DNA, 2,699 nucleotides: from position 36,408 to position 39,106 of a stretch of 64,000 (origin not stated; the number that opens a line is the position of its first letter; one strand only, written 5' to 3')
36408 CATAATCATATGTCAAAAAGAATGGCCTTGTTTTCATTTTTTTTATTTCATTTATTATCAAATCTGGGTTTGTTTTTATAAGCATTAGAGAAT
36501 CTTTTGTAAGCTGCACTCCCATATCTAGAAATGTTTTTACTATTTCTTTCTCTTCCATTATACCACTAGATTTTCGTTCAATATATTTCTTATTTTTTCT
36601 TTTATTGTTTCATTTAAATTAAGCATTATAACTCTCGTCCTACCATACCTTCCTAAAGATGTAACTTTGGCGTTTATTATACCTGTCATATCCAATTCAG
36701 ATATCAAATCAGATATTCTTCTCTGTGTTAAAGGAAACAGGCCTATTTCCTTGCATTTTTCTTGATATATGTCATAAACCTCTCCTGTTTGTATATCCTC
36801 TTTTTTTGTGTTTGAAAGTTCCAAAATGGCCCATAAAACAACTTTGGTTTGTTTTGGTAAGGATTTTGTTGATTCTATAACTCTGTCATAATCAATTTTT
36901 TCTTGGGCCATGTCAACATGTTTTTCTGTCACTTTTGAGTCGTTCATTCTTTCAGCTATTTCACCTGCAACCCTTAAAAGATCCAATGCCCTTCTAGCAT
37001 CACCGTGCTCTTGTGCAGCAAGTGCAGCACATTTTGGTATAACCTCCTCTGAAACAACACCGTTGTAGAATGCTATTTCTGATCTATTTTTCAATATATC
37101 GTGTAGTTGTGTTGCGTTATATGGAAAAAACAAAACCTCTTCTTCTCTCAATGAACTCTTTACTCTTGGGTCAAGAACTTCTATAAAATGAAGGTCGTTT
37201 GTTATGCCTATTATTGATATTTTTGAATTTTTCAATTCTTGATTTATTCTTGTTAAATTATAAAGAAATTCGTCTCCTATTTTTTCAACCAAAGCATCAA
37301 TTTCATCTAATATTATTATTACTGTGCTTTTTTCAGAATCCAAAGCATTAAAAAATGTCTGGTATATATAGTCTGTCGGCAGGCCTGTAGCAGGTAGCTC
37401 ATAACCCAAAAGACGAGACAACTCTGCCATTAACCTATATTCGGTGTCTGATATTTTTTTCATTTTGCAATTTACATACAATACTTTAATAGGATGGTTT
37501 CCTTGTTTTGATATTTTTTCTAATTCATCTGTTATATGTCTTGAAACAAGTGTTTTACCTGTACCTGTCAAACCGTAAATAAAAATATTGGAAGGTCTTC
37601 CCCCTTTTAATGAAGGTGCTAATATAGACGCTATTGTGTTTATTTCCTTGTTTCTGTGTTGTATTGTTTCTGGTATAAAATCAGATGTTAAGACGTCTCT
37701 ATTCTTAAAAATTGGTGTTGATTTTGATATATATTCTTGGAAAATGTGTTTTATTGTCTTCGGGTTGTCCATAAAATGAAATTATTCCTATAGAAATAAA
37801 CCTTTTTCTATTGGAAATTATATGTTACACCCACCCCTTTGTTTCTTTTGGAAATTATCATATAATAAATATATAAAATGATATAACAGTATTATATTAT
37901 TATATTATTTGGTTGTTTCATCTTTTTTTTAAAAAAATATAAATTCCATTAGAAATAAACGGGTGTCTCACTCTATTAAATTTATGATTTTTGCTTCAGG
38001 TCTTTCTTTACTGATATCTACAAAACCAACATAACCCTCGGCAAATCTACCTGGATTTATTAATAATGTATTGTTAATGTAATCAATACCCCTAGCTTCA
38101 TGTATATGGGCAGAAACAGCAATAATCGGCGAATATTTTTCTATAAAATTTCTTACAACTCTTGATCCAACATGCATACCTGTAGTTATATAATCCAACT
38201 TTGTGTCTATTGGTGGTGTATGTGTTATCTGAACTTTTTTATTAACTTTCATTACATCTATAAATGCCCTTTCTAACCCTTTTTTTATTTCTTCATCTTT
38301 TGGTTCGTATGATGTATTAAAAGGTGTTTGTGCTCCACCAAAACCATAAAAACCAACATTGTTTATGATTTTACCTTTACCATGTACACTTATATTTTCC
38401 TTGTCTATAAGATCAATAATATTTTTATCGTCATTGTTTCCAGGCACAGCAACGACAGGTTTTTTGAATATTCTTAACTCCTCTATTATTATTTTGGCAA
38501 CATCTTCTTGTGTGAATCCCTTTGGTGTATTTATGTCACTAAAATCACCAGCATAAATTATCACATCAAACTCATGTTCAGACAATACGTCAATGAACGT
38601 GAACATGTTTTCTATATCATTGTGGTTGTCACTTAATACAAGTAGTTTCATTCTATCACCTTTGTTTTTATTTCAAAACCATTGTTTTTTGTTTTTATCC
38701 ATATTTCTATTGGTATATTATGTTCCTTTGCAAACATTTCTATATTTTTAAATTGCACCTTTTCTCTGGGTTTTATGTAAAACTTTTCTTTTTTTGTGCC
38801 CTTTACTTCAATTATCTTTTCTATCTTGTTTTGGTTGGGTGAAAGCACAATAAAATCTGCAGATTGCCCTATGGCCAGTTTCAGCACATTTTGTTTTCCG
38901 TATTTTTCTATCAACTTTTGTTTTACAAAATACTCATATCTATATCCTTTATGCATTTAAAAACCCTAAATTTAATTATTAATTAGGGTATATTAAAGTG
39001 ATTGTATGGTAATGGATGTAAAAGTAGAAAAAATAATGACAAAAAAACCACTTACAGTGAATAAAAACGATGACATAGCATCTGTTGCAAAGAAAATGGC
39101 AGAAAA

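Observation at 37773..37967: Candidate chromosomal replication origin with mini-ORB-like repeats and a DUE directly upstream of orc1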

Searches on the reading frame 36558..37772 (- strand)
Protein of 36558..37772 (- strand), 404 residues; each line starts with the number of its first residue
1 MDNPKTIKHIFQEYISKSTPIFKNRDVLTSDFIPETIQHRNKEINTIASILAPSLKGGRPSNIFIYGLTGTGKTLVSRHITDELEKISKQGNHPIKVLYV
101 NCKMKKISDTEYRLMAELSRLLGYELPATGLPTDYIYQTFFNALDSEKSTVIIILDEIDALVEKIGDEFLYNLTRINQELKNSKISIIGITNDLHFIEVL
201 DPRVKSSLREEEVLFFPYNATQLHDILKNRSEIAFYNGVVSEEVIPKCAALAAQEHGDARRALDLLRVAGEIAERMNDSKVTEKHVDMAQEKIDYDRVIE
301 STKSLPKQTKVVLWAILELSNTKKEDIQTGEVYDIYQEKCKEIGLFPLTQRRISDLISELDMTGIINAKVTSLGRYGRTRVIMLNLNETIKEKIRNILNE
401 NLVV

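Call 7: search_protein_families(library=pfam, proteins=[window:36558-37772:-])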
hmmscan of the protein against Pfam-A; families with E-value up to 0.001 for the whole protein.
window:36558-37772:- (404 aa): 10 families
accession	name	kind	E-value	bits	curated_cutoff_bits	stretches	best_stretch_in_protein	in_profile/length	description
PF22703.2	Cdc6_lid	-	9.9e-30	102.7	27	1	225-291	2-68/68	Cdc6 AAA+ ATPase-type lid domain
PF09079.17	Cdc6_C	-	4.8e-28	97.4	25.1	1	301-389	2-91/96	CDC6, C terminal winged helix domain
PF13401.12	AAA_22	-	2.5e-11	44.4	27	1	61-189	6-122/130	AAA domain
PF01637.24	ATPase_2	-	4e-09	37.1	33.2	1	40-209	4-173/225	ATPase domain predominantly from Archaea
PF00004.35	AAA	-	5.4e-09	37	21.2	1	64-217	2-130/131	ATPase family associated with various cellular activities (AAA)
PF13191.12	AAA_16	-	1.8e-07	32.3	32.6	1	39-93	4-52/167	AAA ATPase domain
PF05621.17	TniB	-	2.7e-07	30.7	22.4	1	51-190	26-162/189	Bacterial TniB protein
PF22606.2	Cdc6-ORC-like_ATPase_lid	-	5.6e-06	26.6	27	1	218-274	1-57/60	Cdc6/ORC-like, ATPase lid domain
PF24883.2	NPHP3_N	-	0.00012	22.8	24.8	0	60-107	22-63/164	Nephrocystin 3, N-terminal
PF07693.20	KAP_NTPase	-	0.00079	19.2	20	0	41-190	2-156/293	KAP family P-loop domain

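Call 11: find_homologous_proteins(query=window:36558-37772:-, max_evalue=1e-20)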
Query window:36558-37772:- (404 aa): 8000 proteins with E <= 1e-20 among 8000 candidates; the best 120 are listed.
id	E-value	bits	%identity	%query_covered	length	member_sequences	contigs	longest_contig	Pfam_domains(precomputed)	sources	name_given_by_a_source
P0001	5.2e-260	880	100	100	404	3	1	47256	PF22703.3,PF22606.3,PF00004.36,PF13401.13,PF01637.25,PF05621.18,PF09079.18,PF13191.13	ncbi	ncbi:MAG: ORC1-type DNA replication protein [candidate division WOR-3 bacterium]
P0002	6.1e-222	755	84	100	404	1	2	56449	PF22703.3,PF22606.3,PF00004.36,PF13401.13,PF01637.25,PF05621.18,PF09079.18,PF13191.13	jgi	jgi:cell division control protein 6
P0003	2.5e-221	753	84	100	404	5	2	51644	PF22703.3,PF22606.3,PF00004.36,PF13401.13,PF01637.25,PF05621.18,PF09079.18,PF13191.13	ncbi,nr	ncbi:MAG: ORC1-type DNA replication protein [Candidatus Aenigmarchaeota archaeon]|nr:ORC1-type DNA r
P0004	1.7e-220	750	83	100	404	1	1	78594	PF22703.3,PF22606.3,PF00004.36,PF13401.13,PF01637.25,PF05621.18,PF09079.18,PF13191.13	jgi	jgi:cell division control protein 6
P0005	2.7e-219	746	82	100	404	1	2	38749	PF22703.3,PF22606.3,PF00004.36,PF13401.13,PF01637.25,PF09079.18,PF13191.13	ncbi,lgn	ncbi:MAG: ORC1-type DNA replication protein [Candidatus Aenigmatarchaeota archaeon]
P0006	1.3e-216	737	81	100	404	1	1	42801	PF22703.3,PF22606.3,PF00004.36,PF13401.13,PF01637.25,PF05621.18,PF09079.18,PF13191.13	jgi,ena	-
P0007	1.5e-216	737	81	100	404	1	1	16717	PF22703.3,PF22606.3,PF00004.36,PF13401.13,PF01637.25,PF05621.18,PF09079.18,PF13191.13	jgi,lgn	jgi:cell division control protein 6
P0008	6.4e-216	735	81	100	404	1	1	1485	PF22703.3,PF22606.3,PF00004.36,PF13401.13,PF01637.25,PF05621.18,PF09079.18,PF13191.13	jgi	jgi:cell division control protein 6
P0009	5.6e-214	728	81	99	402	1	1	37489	PF22703.3,PF22606.3,PF00004.36,PF13401.13,PF01637.25,PF05621.18,PF09079.18,PF13191.13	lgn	-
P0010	4.4e-213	725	80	100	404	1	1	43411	PF22703.3,PF22606.3,PF00004.36,PF13401.13,PF01637.25,PF05621.18,PF09079.18,PF13191.13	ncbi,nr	ncbi:MAG: ORC1-type DNA replication protein [Candidatus Aenigmarchaeota archaeon]|nr:ORC1-type DNA r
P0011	8.9e-213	724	81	99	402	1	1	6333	PF22703.3,PF22606.3,PF00004.36,PF13401.13,PF01637.25,PF05621.18,PF09079.18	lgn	-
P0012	8.5e-211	718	80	99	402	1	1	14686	PF22703.3,PF22606.3,PF00004.36,PF13401.13,PF01637.25,PF05621.18,PF09079.18,PF13191.13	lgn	-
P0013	8.0e-205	698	78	99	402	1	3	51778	PF22703.3,PF22606.3,PF00004.36,PF13401.13,PF01637.25,PF09079.18,PF13191.13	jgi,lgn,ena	-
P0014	2.7e-202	690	75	99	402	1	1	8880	PF22703.3,PF22606.3,PF00004.36,PF13401.13,PF05621.18,PF09079.18,PF13191.13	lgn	-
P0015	5.5e-196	669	73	99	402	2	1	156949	PF22703.3,PF22606.3,PF00004.36,PF13401.13,PF01637.25,PF09079.18,PF13191.13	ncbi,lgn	-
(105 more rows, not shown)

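Call 14: find_related_loci(query=A1, collection=genome_contigs, flank=4000)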
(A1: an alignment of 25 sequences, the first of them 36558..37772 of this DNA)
Query A1 (404 aa) in genome_contigs; peptide patterns used: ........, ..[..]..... (x = any residue, [..] = any of these).
599 stretches matched a pattern (row limit reached: there are more); 512 encode a relative of the query (tblastn E <= 1e-3); the best 80 are kept; 80 distinct loci.
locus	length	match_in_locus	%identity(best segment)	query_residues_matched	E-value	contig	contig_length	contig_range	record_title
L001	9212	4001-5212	82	1-404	0e+0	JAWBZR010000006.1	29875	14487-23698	MAG: Candidatus Aenigmatarchaeota archaeon isolate JZ-1_201901_bins_70 JZ-1_201901_bins_70_scaffold_6, whole genome shot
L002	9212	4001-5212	84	1-404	0e+0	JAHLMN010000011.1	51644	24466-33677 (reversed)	MAG: Candidatus Aenigmatarchaeota archaeon isolate DRTY-7_1_bin_34 NODE_230_length_51644_cov_12.7353, whole genome shotg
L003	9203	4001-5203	71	4-404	0e+0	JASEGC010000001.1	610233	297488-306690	MAG: Candidatus Aenigmatarchaeota archaeon isolate Yes49-24 NODE_1_length_610233_cov_87.145820, whole genome shotgun seq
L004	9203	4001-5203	69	4-404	0e+0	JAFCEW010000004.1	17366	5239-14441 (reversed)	MAG: Candidatus Aenigmatarchaeota archaeon isolate Meg22_1214_Bin_346 Meg22_1214_Bin_346_scaffold_10767, whole genome sh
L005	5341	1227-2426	70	5-404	0e+0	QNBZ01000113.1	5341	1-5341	MAG: Planctomycetota bacterium isolate B140_G9 B140_Guay9_scaffold_28912, whole genome shotgun sequence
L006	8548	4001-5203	69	4-404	0e+0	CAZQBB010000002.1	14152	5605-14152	MAG TPA_asm: uncultured archaeon isolate binchicken_co6_14 genome assembly, contig: NODE_4832_length_14152_cov_4.340569,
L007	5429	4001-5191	65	8-404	0e+0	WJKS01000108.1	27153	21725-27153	MAG: Candidatus Aenigmatarchaeota archaeon isolate Bin_042 k141_4717704, whole genome shotgun sequence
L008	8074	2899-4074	58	6-398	4e-160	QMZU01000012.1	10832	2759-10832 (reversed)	MAG: Candidatus Aenigmatarchaeota archaeon isolate B50_G15 B50_Guay15_scaffold_01489, whole genome shotgun sequence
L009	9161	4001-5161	61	6-398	4e-159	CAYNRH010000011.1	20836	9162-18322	MAG TPA_asm: uncultured archaeon isolate binchicken_co357_130 genome assembly, contig: NODE_972_length_20836_cov_10.2797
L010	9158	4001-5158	61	6-398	4e-158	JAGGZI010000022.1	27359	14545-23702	MAG: Candidatus Aenigmatarchaeota archaeon isolate AUK200 PB_MBMC_154_c_000000000024, whole genome shotgun sequence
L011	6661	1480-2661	58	5-398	9e-156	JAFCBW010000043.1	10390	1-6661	MAG: Candidatus Nanohalarchaeota archaeon isolate AB_03_Bin_175 AB_03_Bin_175_scaffold_11396, whole genome shotgun seque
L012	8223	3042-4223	59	6-403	9e-156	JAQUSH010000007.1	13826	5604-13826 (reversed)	MAG: Candidatus Aenigmatarchaeota archaeon isolate STD1_92 NODE_11358_length_13826_cov_3.252135_Sandtown_D1, whole genom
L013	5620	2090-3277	57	5-404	8e-157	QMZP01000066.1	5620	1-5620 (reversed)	MAG: Candidatus Aenigmatarchaeota archaeon isolate B8_G16 B8_Guay16_scaffold_15276, whole genome shotgun sequence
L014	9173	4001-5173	57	9-400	9e-155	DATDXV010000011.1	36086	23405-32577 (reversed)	MAG TPA_asm: archaeon isolate SMAG_U8148 k141_340525, whole genome shotgun sequence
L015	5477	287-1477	57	6-403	5e-154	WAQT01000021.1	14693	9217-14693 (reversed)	MAG: Candidatus Aenigmatarchaeota archaeon isolate S146_145_esom k151_347720, whole genome shotgun sequence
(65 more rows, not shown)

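Call 20: find_related_loci(query=window:36558-37772:-, collection=metagenome_contigs, flank=3000)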
Query window:36558-37772:- (404 aa) in metagenome_contigs; peptide patterns used: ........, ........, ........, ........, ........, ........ (x = any residue, [..] = any of these).
199 stretches matched a pattern; 91 encode a relative of the query (tblastn E <= 1e-3); the best 80 are kept; 80 distinct loci.
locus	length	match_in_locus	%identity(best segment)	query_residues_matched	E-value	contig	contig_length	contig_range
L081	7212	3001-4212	84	1-404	0e+0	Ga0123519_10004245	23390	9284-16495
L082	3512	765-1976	81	1-404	0e+0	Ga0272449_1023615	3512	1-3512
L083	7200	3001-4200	78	5-404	0e+0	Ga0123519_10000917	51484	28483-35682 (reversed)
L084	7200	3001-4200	69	5-404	0e+0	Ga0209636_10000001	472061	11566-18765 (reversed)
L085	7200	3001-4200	67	5-404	0e+0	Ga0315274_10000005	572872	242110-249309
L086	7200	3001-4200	68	5-404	0e+0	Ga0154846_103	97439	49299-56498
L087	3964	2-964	83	84-404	0e+0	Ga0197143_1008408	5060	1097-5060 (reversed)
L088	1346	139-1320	67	7-400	0e+0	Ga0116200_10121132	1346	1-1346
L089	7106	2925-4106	64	5-400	1e-169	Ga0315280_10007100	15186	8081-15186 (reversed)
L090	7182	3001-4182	64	5-400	8e-168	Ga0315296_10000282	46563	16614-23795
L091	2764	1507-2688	62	5-400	2e-177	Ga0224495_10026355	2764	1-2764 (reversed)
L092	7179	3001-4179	64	6-400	2e-165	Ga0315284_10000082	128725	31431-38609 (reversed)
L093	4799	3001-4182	64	5-400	3e-166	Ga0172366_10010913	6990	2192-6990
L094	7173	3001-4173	65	8-400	4e-165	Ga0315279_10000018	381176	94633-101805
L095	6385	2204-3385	64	5-400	3e-165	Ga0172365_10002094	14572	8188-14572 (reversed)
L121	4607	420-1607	56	2-402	1e-151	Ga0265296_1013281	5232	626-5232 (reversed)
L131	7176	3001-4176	55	6-398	2e-144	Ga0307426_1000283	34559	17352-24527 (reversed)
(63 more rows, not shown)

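Call 51: search_solved_structures(query=window:36558-37772:-, max_evalue=1e-10, show_alignments=1)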
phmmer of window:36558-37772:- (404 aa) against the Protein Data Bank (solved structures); distinct sequences matched with E-value up to 1e-10: 19.
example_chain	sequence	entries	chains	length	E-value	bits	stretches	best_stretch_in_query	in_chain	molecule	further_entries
2qby_A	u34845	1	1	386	2.4e-110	372.5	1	20-390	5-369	Cell division control protein 6 homolog 1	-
2v1u_A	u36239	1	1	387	6.6e-100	338.2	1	19-390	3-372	CELL DIVISION CONTROL PROTEIN 6 HOMOLOG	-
2qby_B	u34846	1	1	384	4.7e-50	174.1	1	60-401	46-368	Cell division control protein 6 homolog 3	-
8rwv_F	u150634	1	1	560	3.7e-21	79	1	25-276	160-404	Cell division control protein 6 homolog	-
8s0e_G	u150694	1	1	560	4.7e-21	78.7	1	25-276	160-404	Cell division control protein 6 homolog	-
1w5s_A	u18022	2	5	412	4.7e-18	68.8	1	21-384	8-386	ORIGIN RECOGNITION COMPLEX SUBUNIT 2 ORC2 | ORC2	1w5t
1fnn_A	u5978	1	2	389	5.8e-18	68.5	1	26-386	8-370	CELL DIVISION CONTROL PROTEIN 6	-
4xgc_A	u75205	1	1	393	3.4e-16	62.7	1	24-338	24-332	Origin recognition complex subunit 1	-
7jgr_G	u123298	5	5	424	4.8e-16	62.2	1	34-300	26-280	Cell division control protein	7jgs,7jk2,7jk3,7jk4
7jgr_A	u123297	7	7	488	6.5e-16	61.8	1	24-338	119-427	Origin recognition complex subunit 1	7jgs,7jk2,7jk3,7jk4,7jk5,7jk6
5uj7_A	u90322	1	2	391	1.5e-15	60.6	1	31-345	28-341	Origin recognition complex subunit 1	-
7jpo_A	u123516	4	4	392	1.5e-15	60.5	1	31-345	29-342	Origin recognition complex subunit 1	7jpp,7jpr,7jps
5ujm_A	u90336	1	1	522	3.7e-15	59.3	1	31-345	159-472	Origin recognition complex subunit 1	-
7ctf_A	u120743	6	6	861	1.1e-14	57.8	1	31-345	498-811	Origin recognition complex subunit 1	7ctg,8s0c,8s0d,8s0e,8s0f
8rwv_A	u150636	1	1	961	1.3e-14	57.5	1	31-345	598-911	Origin recognition complex subunit 1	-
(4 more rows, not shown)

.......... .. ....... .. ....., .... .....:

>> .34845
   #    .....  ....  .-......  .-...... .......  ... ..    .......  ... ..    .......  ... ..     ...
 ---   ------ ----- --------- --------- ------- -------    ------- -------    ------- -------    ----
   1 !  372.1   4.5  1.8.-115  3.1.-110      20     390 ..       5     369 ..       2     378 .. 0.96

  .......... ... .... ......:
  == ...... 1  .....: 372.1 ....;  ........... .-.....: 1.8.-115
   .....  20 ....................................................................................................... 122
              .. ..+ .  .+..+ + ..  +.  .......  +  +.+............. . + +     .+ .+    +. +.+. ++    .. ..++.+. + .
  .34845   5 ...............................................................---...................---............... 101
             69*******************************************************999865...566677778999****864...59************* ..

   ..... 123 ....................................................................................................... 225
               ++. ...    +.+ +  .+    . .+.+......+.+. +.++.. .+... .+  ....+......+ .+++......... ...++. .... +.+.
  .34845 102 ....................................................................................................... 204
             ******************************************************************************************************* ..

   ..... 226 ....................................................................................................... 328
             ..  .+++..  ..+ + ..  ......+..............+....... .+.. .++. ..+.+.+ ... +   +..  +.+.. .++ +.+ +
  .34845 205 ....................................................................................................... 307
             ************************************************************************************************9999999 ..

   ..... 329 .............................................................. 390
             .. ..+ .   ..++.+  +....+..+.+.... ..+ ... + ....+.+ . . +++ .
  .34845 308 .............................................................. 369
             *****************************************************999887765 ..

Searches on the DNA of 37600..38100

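Call 60: search_rna_families(source=window, start=37600, end=38100, threshold=evalue, max_evalue=1)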
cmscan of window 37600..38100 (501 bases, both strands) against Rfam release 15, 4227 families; matches with E-value up to 1: 2.
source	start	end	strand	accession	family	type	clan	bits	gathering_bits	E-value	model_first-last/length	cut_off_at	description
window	37776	37886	+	RF01820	RsaE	Gene; sRNA;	-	19.4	79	0.82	1-112/112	no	RNA Staph. aureus E (RoxS)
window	37600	37711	+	RF02350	psRNA6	Gene; sRNA;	-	14.4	60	0.088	219-333/333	5'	Nitrosomonas sRNA psRNA6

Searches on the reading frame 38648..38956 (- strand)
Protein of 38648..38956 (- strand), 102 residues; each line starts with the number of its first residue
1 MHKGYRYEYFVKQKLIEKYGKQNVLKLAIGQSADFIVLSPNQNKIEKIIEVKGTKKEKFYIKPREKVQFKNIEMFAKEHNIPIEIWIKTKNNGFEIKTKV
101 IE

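Call 7: search_protein_families(library=pfam, proteins=[window:38648-38956:-])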
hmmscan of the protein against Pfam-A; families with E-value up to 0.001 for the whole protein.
window:38648-38956:- (102 aa): 0 families

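Call 50: search_protein_families(library=ncbifam, proteins=[window:38648-38956:-], max_evalue=1)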
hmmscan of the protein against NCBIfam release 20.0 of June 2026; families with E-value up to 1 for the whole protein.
window:38648-38956:- (102 aa): 1 family
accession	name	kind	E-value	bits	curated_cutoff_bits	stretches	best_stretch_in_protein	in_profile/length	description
NF005370.0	PRK06911.1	equivalog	0.012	15.6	187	1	12-48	13-50/100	30S ribosomal protein S14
